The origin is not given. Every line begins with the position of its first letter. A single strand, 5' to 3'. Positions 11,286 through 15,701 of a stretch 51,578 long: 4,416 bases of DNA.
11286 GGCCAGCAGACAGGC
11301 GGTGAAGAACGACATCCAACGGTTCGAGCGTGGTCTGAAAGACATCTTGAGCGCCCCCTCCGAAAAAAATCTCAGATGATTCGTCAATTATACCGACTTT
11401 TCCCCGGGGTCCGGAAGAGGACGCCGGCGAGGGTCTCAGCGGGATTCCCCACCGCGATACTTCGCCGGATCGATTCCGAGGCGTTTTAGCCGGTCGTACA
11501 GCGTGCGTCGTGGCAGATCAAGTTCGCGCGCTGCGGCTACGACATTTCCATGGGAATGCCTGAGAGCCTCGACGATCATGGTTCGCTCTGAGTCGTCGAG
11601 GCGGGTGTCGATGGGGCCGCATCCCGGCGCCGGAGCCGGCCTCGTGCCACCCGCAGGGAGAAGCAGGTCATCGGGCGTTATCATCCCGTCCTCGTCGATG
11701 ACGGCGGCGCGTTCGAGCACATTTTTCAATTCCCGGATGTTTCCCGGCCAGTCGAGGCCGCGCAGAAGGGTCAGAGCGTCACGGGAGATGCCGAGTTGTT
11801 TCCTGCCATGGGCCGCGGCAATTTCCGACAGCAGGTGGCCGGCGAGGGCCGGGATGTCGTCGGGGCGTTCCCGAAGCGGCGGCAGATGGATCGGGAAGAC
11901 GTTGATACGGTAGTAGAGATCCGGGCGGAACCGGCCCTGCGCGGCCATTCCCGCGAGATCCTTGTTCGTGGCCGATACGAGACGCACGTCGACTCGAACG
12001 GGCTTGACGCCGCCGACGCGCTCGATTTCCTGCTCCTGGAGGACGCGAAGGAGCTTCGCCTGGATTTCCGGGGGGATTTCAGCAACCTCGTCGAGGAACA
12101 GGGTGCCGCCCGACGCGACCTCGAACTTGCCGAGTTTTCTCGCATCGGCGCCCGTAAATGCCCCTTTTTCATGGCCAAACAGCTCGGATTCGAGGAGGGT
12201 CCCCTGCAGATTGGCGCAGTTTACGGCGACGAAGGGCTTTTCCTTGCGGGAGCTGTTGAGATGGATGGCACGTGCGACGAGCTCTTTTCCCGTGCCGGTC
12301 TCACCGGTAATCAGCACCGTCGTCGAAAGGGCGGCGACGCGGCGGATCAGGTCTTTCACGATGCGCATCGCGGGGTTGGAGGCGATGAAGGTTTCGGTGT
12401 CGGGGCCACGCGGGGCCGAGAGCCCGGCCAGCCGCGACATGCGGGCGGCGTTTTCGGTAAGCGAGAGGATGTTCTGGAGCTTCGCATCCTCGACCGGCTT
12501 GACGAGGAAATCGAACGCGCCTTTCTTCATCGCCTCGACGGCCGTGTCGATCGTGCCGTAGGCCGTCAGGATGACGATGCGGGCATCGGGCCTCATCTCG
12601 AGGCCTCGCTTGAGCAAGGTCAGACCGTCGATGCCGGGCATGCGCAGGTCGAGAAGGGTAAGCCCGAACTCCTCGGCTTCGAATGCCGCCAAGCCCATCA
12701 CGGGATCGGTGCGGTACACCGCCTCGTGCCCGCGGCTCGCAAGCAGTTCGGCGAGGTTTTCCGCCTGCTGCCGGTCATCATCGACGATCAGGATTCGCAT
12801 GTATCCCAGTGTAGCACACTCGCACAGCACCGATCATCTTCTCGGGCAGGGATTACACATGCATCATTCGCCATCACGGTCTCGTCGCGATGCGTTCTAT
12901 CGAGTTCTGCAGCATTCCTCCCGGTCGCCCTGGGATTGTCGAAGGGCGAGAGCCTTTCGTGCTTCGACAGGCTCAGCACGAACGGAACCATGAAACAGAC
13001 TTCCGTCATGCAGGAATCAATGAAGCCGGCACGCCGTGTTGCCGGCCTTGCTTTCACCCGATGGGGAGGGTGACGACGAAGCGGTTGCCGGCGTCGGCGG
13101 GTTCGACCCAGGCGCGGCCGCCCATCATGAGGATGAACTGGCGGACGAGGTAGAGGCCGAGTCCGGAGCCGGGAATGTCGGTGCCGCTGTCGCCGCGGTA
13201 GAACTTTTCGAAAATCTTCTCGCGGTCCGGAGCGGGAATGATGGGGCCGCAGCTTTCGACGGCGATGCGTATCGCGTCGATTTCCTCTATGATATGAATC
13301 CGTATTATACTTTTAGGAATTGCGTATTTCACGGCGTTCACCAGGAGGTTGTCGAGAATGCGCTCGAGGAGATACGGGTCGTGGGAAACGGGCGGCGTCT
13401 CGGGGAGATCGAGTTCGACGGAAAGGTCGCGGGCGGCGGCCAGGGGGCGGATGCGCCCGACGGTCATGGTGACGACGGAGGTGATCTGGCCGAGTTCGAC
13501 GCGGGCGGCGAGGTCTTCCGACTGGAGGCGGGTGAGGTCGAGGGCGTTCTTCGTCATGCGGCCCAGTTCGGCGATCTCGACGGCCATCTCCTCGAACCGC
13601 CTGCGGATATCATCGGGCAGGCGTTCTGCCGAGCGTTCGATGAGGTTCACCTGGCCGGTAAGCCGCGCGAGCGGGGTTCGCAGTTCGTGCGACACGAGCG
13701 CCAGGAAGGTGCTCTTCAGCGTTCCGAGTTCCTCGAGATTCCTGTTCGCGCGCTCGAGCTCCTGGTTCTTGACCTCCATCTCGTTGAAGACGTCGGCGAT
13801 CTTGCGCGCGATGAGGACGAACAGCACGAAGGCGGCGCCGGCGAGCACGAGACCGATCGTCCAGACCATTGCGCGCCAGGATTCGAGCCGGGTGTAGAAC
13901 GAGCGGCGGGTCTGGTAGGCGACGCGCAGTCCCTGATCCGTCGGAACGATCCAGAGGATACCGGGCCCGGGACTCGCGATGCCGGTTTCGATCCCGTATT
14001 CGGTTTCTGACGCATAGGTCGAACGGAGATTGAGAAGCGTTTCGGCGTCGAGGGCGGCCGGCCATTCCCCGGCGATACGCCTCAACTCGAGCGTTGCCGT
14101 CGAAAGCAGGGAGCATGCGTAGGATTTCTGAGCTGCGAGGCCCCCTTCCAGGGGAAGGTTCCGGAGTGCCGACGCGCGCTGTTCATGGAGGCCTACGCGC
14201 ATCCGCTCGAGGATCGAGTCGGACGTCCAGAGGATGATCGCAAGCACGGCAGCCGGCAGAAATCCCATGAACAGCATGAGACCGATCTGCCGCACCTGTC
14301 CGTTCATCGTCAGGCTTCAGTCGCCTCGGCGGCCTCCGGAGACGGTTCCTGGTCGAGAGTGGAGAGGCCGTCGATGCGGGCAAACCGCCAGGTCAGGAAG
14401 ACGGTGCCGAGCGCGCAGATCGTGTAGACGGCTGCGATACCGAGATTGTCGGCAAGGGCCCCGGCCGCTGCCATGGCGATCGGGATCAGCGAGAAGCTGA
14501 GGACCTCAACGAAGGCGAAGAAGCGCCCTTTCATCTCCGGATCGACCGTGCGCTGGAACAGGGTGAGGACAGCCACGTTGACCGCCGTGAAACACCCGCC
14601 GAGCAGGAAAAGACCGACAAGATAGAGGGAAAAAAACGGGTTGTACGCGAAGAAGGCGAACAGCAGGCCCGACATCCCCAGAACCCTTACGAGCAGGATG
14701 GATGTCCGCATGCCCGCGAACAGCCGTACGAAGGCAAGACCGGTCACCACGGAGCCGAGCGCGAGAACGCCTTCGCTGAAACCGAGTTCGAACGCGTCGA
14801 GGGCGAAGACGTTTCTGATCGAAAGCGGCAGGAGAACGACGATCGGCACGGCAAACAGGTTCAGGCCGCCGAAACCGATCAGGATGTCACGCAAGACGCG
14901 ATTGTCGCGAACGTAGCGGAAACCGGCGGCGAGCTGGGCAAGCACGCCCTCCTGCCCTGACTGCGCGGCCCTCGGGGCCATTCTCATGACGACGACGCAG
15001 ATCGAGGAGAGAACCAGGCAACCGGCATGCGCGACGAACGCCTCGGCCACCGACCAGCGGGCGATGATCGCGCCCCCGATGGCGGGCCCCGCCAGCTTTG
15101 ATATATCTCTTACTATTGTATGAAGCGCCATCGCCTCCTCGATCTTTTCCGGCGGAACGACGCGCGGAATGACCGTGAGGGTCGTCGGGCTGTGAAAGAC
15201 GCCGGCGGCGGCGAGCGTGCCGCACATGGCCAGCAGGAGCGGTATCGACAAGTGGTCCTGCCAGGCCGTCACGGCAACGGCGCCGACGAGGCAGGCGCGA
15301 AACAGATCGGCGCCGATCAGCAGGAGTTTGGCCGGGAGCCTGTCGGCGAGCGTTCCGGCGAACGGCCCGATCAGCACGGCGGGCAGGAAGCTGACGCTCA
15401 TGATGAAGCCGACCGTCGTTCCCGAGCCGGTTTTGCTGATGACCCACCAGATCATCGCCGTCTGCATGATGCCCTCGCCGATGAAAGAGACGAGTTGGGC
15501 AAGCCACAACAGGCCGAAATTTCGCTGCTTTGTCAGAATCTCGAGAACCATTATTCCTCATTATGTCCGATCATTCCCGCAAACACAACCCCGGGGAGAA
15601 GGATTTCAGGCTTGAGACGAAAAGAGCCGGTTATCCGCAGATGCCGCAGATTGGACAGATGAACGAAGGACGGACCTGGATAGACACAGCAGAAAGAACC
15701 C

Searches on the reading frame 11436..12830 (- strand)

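Call 54: search_protein_families(library=pfam, proteins=[window:11436-12830:-], max_evalue=0.0001)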
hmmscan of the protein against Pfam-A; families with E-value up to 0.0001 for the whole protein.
window:11436-12830:- (464 aa): 8 families
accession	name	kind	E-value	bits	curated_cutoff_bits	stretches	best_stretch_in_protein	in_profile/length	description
PF00158.32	Sigma54_activat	-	9.6e-71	237.3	20.2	1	149-315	2-168/168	Sigma-54 interaction domain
PF00072.30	Response_reg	-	8.7e-24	84.3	30.2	1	13-122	1-110/111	Response regulator receiver domain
PF14532.12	Sigma54_activ_2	-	1.1e-22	81.2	25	1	153-319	5-138/138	Sigma-54 interaction domain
PF25601.1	AAA_lid_14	-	8.4e-22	77.2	27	1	320-389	1-70/87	AAA+ ATPase lid domain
PF02954.25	HTH_8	-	4.7e-13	49.1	22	1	411-451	2-42/42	Bacterial regulatory protein, Fis family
PF07728.20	AAA_5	-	2.1e-07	31.5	22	1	172-290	2-123/139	AAA domain (dynein-related subfamily)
PF07724.20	AAA_2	-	4.8e-05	23.9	27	0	171-280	5-114/166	AAA domain (Cdc48 subfamily)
PF01078.27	Mg_chelatase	-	5e-05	23.2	20.3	0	167-296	20-164/207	Magnesium chelatase, subunit ChlI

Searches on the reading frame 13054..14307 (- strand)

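Call 54: search_protein_families(library=pfam, proteins=[window:13054-14307:-], max_evalue=0.0001)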
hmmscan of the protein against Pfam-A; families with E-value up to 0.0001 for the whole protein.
window:13054-14307:- (417 aa): 2 families
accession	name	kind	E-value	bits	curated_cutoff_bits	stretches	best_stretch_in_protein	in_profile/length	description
PF02518.31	HATPase_c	-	2.2e-21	76.8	26.4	1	310-416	2-109/111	Histidine kinase-, DNA gyrase B-, and HSP90-like ATPase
PF00512.31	HisKA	-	4.9e-12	46.2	26.9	1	198-264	2-66/66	His Kinase A (phospho-acceptor) domain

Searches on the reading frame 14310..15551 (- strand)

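Call 55: search_protein_families(library=pfam, proteins=[window:14310-15551:-], max_evalue=0.0001)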
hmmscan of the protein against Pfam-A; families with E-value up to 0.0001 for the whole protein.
window:14310-15551:- (413 aa): 2 families
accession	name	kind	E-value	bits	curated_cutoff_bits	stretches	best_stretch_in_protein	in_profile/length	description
PF07690.21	MFS_1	-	5.3e-32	111.5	33.4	2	15-351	1-338/347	Major Facilitator Superfamily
PF05977.19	MFS_3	-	1e-30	107.2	27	1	9-384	9-384/524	Transmembrane secretion effector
